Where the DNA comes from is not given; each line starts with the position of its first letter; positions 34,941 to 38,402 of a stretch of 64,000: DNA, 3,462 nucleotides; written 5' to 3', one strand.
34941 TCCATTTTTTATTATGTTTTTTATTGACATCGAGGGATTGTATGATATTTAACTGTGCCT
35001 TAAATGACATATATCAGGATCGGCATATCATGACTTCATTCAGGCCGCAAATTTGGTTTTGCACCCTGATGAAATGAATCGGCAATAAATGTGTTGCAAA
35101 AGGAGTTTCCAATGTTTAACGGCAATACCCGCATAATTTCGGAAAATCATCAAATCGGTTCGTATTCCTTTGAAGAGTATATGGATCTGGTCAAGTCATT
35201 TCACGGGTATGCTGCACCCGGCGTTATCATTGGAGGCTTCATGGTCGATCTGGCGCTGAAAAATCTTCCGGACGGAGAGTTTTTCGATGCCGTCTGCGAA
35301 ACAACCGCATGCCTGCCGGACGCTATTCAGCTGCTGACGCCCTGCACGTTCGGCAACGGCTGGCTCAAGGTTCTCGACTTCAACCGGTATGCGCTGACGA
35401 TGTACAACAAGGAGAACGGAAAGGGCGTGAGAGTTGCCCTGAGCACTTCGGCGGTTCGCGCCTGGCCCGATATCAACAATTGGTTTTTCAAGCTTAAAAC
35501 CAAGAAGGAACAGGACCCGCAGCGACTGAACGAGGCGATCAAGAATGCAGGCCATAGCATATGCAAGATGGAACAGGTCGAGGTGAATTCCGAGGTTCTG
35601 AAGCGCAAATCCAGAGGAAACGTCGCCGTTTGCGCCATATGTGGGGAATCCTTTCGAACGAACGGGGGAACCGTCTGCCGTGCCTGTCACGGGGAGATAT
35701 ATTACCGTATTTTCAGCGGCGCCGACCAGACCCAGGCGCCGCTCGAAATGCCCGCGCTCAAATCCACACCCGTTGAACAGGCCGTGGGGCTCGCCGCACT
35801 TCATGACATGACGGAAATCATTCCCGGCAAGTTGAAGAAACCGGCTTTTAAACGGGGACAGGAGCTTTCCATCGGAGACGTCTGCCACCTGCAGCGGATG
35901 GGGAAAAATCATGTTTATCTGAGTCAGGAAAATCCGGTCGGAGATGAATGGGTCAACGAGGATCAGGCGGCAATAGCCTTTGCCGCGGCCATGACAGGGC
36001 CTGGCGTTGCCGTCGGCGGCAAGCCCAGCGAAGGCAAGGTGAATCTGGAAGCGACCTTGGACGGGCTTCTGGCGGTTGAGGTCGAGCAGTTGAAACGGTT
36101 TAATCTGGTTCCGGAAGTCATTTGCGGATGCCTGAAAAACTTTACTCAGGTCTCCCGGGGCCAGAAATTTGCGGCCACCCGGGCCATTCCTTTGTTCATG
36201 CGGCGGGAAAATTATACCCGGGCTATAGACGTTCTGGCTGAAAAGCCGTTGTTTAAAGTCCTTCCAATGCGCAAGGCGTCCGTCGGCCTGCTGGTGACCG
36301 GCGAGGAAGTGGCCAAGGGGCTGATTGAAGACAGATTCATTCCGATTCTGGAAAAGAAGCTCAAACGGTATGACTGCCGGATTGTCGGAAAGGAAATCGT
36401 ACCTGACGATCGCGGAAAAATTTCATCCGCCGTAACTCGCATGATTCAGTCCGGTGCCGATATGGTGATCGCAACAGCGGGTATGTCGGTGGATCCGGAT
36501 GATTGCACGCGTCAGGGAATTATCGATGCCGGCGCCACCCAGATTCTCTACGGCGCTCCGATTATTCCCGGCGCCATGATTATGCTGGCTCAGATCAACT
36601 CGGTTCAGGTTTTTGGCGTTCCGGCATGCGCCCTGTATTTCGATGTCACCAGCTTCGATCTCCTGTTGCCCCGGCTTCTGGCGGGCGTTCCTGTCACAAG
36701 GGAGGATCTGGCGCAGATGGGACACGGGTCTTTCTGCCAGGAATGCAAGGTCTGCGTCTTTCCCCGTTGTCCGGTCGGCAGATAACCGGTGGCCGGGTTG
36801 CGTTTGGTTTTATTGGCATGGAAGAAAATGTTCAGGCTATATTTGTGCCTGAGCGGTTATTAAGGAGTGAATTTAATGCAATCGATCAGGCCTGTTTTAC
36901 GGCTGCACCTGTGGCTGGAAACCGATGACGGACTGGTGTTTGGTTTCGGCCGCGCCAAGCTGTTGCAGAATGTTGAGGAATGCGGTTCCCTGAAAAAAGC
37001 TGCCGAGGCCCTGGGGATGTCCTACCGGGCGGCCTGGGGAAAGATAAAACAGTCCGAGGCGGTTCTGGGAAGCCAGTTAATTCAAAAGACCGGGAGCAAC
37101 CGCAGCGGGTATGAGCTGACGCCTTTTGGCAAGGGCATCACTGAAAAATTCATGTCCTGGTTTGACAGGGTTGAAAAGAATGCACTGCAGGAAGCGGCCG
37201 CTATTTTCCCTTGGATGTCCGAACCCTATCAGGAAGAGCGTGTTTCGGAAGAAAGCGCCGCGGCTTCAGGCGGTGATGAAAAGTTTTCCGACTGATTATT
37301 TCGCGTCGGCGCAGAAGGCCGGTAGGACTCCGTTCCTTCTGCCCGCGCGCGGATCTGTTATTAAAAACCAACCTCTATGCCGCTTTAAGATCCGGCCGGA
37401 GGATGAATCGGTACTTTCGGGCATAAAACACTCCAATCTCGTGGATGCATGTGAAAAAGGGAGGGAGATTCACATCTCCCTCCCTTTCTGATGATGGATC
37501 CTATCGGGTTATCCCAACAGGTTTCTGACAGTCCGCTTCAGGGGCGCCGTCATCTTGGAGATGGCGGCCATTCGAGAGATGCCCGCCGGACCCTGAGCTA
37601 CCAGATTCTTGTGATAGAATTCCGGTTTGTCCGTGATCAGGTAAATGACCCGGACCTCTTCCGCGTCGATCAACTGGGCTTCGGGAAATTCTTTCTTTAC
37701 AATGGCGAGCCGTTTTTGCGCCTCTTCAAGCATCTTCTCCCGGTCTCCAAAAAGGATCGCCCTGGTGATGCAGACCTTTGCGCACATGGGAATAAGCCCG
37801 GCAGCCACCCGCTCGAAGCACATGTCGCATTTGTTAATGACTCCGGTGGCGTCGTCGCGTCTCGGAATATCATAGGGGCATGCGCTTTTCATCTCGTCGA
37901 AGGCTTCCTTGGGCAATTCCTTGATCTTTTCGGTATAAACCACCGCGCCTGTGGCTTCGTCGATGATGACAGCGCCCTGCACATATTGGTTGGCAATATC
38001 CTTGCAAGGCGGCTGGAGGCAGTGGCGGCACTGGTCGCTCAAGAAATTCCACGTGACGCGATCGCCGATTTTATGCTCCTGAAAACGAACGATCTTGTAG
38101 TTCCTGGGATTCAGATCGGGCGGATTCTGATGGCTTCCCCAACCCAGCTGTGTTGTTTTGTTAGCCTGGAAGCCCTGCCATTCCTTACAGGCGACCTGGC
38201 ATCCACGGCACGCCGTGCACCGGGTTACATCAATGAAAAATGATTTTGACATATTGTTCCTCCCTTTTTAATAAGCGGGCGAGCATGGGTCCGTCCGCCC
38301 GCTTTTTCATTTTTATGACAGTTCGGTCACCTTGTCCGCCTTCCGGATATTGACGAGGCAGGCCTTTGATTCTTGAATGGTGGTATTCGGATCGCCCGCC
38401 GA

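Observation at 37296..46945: Tandem segmental duplication of the fdhA-fdhB operon, yielding a Cys-type and a Sec-type periplasmic formate dehydrogenase side by side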

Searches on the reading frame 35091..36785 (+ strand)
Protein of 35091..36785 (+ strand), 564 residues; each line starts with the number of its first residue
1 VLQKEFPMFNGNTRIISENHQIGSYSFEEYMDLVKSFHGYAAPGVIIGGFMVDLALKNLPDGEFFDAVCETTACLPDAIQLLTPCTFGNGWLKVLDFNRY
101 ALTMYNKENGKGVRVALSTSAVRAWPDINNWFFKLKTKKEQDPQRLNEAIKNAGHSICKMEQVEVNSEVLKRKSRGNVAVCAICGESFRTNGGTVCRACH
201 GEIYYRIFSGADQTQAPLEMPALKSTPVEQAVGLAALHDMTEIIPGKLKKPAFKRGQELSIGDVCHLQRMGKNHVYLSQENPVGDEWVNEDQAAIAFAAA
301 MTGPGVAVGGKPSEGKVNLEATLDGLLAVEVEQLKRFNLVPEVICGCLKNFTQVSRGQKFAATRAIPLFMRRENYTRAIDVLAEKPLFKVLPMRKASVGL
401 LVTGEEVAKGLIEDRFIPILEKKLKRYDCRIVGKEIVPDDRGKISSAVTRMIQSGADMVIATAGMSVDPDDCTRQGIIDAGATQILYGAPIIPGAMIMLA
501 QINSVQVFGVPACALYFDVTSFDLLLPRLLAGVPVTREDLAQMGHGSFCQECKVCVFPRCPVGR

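Call 13: search_protein_families(library=pfam, proteins=[window:35091-36785:+])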
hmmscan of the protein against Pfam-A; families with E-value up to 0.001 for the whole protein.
window:35091-36785:+ (564 aa): 3 families
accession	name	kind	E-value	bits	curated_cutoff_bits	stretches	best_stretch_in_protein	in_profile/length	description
PF02663.19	FmdE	-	3.4e-38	131.2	22.9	1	37-164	1-130/133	FmdE, Molybdenum formylmethanofuran dehydrogenase operon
PF00994.29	MoCF_biosynth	-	1.8e-18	67.1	26.6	1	400-529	2-142/144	Probable molybdopterin binding domain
PF23475.1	zf-Tbcl_FmdE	-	9.6e-10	38.2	23.2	1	172-205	1-34/35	FmdE treble clef zinc finger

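Call 66: search_protein_families(library=ncbifam, proteins=[window:35091-36785:+], max_evalue=0.00001)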
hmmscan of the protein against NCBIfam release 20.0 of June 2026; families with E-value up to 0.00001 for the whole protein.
window:35091-36785:+ (564 aa): 5 families
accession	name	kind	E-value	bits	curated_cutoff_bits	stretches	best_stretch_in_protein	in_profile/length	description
TIGR00177.1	molyb_syn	domain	1.5e-13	51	85.35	1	396-488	2-95/148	molybdenum cofactor synthesis domain-containing protein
NF011067.0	PRK14497.1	equivalog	7.2e-11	41.3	536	1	400-513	191-302/546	putative molybdopterin biosynthesis protein MoeA/unknown domain fusion protein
NF011068.0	PRK14498.1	equivalog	1.8e-09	36.3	534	1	377-511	168-307/647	molybdopterin biosynthesis protein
NF002947.1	PRK03604.1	equivalog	2.2e-09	37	285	1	395-479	145-229/301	bifunctional molybdenum cofactor biosynthesis protein MoaC/MoaB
NF007960.1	PRK10680.1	equivalog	2.3e-08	33.2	440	1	378-524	156-307/401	molybdopterin molybdotransferase MoeA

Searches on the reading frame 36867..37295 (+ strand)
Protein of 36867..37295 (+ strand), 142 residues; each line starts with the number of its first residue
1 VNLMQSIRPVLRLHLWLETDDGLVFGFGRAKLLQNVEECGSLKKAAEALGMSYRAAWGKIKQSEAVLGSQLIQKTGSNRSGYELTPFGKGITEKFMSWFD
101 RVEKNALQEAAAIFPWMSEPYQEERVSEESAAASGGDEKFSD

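Call 13: search_protein_families(library=pfam, proteins=[window:36867-37295:+])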
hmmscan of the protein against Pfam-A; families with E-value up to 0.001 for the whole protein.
window:36867-37295:+ (142 aa): 1 family
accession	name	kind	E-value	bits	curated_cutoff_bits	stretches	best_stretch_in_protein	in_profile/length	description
PF00126.33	HTH_1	-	5.6e-12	45.9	26.6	1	31-89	5-60/60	Bacterial regulatory helix-turn-helix protein, lysR family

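Call 66: search_protein_families(library=ncbifam, proteins=[window:36867-37295:+], max_evalue=0.00001)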
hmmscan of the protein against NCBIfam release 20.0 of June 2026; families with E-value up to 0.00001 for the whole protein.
window:36867-37295:+ (142 aa): 3 families
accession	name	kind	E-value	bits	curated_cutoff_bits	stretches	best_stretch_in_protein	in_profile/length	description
TIGR00637.1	ModE_repress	subfamily_domain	2e-12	47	98.5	1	27-104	4-83/100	ModE molybdate transport repressor domain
NF007957.0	PRK10676.1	equivalog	3.6e-06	26.3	369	1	21-92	13-86/263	molybdenum-dependent transcriptional regulator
NF045990.1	TransRegCbbRRhodb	equivalog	4.8e-06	25.8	450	1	31-97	12-77/304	LysR family regulator CbbR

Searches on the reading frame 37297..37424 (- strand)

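Call 77: search_protein_families(library=pfam, proteins=[window:37297-37424:-], max_evalue=0.01)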
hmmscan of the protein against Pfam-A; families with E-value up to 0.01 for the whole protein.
window:37297-37424:- (42 aa): 0 families

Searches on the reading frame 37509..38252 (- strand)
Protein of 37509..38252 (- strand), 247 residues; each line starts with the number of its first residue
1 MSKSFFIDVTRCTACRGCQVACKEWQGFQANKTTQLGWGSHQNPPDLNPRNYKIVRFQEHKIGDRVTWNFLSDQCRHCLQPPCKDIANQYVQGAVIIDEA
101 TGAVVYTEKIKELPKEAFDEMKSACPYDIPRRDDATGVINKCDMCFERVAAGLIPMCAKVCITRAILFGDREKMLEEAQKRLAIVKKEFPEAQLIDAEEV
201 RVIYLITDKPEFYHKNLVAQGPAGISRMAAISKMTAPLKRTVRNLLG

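Call 13: search_protein_families(library=pfam, proteins=[window:37509-38252:-])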
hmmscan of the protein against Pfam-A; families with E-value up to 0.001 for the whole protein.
window:37509-38252:- (247 aa): 1 family
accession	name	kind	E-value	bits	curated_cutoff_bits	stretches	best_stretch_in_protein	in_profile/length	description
PF13247.11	Fer4_11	-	6.9e-35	119.7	26.2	1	66-171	1-100/100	4Fe-4S dicluster domain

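Call 66: search_protein_families(library=ncbifam, proteins=[window:37512-38252:-], max_evalue=0.00001)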
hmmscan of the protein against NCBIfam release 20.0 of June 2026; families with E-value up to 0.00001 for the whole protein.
window:37512-38252:- (247 aa): 12 families
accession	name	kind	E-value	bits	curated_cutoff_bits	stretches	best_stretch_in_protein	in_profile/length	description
TIGR01582.1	FDH-beta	equivalog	5.4e-38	130.7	334.7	1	6-214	25-231/283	formate dehydrogenase subunit beta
NF008134.0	PRK10882.1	equivalog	4e-28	98.4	263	1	6-194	42-234/329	hydrogenase 2 operon protein HybA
NF045715.1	sulf_resp_HmcB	equivalog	3.3e-21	75.7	420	1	3-186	37-213/307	sulfate respiration complex iron-sulfur protein HmcB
TIGR02951.1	DMSO_dmsB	equivalog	1e-19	71.1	214.1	1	4-173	3-155/161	DMSO/selenate family reductase complex B subunit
NF011569.0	PRK14993.1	equivalog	5.7e-12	45.6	416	1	5-186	46-203/244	tetrathionate reductase subunit TtrB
TIGR03149.1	cyt_nit_nrfC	equivalog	4.1e-11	42.7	377.6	1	54-181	73-194/225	cytochrome c nitrite reductase Fe-S protein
NF038355.1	FDH3_beta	equivalog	4.3e-10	39.9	240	0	147-182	140-175/180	formate dehydrogenase FDH3 subunit beta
TIGR03478.1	DMSO_red_II_bet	subfamily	1.2e-08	34.2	480.7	1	68-171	124-220/321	DMSO reductase family type II enzyme, iron-sulfur subunit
NF041715.1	arsenate_red_ArrB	equivalog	1.3e-08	34.7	450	0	127-185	143-207/233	arsenate respiratory reductase iron-sulfur subunit ArrB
NF045797.1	DsrO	equivalog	4.1e-08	32.9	200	1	135-184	167-215/235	sulfate reduction electron transfer complex DsrMKJOP subunit DsrO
NF042979.1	EthbenzDh_ebdB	equivalog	2.1e-07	30.1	740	1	70-180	148-251/354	ethylbenzene dehydrogenase subunit beta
TIGR01660.1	narH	equivalog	4.5e-07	28.6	524.05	1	69-169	177-270/492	nitrate reductase subunit beta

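Call 74: find_encoding_contigs(protein=window:37509-38252:-, flank=6000, max_places=5)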
Protein window:37509-38252:- (247 aa): no gene with exactly this product is on record in the collection.
